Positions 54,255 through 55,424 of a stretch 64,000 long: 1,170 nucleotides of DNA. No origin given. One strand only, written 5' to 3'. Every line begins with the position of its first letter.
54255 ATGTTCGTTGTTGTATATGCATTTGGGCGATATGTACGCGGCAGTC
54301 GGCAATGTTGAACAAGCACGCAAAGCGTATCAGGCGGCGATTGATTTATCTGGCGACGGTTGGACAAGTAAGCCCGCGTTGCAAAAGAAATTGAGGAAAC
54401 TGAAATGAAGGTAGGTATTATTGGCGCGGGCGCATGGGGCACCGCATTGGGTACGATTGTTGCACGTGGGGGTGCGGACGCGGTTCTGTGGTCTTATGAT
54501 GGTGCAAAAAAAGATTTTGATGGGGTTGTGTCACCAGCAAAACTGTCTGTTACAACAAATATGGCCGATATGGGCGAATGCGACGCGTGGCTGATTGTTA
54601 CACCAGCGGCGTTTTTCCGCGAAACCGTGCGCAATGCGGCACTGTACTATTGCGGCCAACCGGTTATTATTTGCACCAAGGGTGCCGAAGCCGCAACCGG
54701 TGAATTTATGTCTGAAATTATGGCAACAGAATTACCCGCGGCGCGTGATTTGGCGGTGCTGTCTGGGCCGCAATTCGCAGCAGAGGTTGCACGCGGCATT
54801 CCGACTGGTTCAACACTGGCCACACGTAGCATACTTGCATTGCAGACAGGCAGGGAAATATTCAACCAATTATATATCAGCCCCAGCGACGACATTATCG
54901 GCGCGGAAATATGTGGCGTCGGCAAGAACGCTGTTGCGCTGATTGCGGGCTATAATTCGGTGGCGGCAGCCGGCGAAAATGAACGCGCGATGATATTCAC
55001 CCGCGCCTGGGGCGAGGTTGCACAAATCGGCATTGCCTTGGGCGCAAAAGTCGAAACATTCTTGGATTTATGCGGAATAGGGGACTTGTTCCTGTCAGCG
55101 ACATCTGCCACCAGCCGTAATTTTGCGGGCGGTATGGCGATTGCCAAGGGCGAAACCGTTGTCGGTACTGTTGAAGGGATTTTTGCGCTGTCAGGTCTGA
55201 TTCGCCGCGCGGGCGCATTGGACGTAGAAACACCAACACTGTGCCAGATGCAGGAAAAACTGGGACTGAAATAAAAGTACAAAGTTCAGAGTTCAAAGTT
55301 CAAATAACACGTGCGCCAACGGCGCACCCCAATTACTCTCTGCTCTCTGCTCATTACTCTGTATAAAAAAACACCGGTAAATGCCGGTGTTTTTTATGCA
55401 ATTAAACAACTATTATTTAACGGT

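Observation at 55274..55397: Family of heptanucleotide-periodic intergenic elements around a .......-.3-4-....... hairpin, sandwiched between stereotyped terminators (9 loci in 64 kb)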

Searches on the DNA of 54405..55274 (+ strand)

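Call 47: search_rna_families(sources=[L123, L124, L126, L128, L130, L132], threshold=gathering)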
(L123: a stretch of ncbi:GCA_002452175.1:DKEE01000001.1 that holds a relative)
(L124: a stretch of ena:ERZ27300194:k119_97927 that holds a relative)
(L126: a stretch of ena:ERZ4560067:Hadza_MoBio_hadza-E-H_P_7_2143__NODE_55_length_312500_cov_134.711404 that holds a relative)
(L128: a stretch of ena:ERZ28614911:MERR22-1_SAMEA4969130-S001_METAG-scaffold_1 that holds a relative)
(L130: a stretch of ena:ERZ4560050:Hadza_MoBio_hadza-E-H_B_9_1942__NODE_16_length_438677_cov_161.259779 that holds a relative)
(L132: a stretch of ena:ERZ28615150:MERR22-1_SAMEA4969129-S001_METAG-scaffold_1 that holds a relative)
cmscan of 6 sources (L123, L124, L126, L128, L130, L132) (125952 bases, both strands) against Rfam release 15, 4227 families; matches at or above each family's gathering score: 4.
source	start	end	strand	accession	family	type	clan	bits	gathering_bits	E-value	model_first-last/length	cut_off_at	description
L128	18988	19061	+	RF00005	tRNA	Gene; tRNA;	CL00001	66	29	8e-12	1-71/71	no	tRNA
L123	18836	18906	-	RF00005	tRNA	Gene; tRNA;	CL00001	58.6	29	8.7e-10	1-71/71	no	tRNA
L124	18869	18939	-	RF00005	tRNA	Gene; tRNA;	CL00001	58.6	29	8.7e-10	1-71/71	no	tRNA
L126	18380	18450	-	RF00005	tRNA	Gene; tRNA;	CL00001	58.6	29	8.7e-10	1-71/71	no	tRNA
